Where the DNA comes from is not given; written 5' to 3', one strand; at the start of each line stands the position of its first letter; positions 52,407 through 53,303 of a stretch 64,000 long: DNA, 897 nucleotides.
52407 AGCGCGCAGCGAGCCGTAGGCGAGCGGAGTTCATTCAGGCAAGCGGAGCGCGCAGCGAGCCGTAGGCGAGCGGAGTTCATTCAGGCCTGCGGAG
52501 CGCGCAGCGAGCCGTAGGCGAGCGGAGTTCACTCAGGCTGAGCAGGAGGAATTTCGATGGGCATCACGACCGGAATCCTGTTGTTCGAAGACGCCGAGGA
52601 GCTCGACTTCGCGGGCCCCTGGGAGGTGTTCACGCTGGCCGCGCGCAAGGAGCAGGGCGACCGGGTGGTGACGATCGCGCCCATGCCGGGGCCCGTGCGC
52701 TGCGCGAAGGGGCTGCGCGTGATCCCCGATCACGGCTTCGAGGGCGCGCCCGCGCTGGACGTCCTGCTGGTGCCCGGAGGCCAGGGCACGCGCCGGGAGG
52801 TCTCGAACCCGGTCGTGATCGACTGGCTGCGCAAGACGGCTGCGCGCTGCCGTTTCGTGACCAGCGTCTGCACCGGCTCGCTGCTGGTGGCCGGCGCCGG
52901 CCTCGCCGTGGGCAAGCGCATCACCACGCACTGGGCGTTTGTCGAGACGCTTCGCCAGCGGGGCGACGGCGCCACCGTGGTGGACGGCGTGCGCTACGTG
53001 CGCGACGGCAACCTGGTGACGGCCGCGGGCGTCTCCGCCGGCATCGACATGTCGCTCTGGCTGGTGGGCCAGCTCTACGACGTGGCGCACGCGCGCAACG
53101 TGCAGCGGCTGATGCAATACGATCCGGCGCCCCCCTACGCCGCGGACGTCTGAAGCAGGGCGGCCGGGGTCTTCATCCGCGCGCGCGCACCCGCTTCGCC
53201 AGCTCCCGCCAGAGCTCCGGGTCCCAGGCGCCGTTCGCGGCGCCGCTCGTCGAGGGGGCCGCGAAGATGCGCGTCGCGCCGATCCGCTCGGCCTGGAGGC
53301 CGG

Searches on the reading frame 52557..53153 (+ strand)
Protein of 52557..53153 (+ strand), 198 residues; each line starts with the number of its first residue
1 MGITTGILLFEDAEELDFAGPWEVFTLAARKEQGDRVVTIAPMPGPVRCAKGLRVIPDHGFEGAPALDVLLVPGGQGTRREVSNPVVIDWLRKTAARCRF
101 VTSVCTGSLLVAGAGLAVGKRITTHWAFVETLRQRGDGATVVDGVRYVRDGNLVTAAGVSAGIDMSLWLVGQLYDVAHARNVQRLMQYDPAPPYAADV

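Call 33: find_encoding_contigs(protein=window:52557-53153:+, flank=6000, max_places=6)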
Protein window:52557-53153:+ (198 aa): 11 contigs read that carry it; 6 places shown.
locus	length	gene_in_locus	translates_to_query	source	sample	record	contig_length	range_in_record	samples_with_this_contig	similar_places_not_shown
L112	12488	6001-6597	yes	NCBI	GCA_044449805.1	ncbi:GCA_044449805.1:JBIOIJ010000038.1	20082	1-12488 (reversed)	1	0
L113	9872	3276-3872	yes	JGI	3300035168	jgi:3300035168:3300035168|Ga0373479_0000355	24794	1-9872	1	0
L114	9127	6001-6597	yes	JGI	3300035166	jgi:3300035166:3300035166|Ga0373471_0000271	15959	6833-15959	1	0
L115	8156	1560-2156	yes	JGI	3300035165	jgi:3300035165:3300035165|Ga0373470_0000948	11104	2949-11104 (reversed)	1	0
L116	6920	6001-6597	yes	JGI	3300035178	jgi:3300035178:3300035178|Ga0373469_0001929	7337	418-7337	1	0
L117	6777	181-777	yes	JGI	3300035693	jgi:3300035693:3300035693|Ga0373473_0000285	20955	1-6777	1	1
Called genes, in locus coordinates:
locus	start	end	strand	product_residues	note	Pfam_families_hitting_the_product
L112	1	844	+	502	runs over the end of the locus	PF07044:DUF1329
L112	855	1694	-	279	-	PF13622:4HBT_3, PF20789:4HBT_3C, PF02551:Acyl_CoA_thio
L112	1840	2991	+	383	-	PF04909:Amidohydro_2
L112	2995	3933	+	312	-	PF00685:Sulfotransfer_1 (weak), PF13469:Sulfotransfer_3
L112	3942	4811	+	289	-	PF05118:Asp_Arg_Hydrox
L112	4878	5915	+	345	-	PF01965:DJ-1_PfpI, PF00165:HTH_AraC (weak), PF12833:HTH_18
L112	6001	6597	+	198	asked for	PF01965:DJ-1_PfpI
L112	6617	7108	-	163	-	PF03167:UDG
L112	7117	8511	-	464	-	PF01368:DHH (weak)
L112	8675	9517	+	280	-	PF00149:Metallophos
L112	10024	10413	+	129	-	PF01042:Ribonuc_L-PSP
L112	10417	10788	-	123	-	-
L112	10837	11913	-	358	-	PF02463:SMC_N (faint), PF13555:AAA_29 (faint), PF00005:ABC_tran, PF13304:AAA_21 (faint), PF03459:TOBE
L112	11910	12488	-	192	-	PF00528:BPD_transp_1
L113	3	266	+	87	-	?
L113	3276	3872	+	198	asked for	PF01965:DJ-1_PfpI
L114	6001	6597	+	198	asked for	PF01965:DJ-1_PfpI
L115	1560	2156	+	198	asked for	PF01965:DJ-1_PfpI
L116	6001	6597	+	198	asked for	PF01965:DJ-1_PfpI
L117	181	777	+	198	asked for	PF01965:DJ-1_PfpI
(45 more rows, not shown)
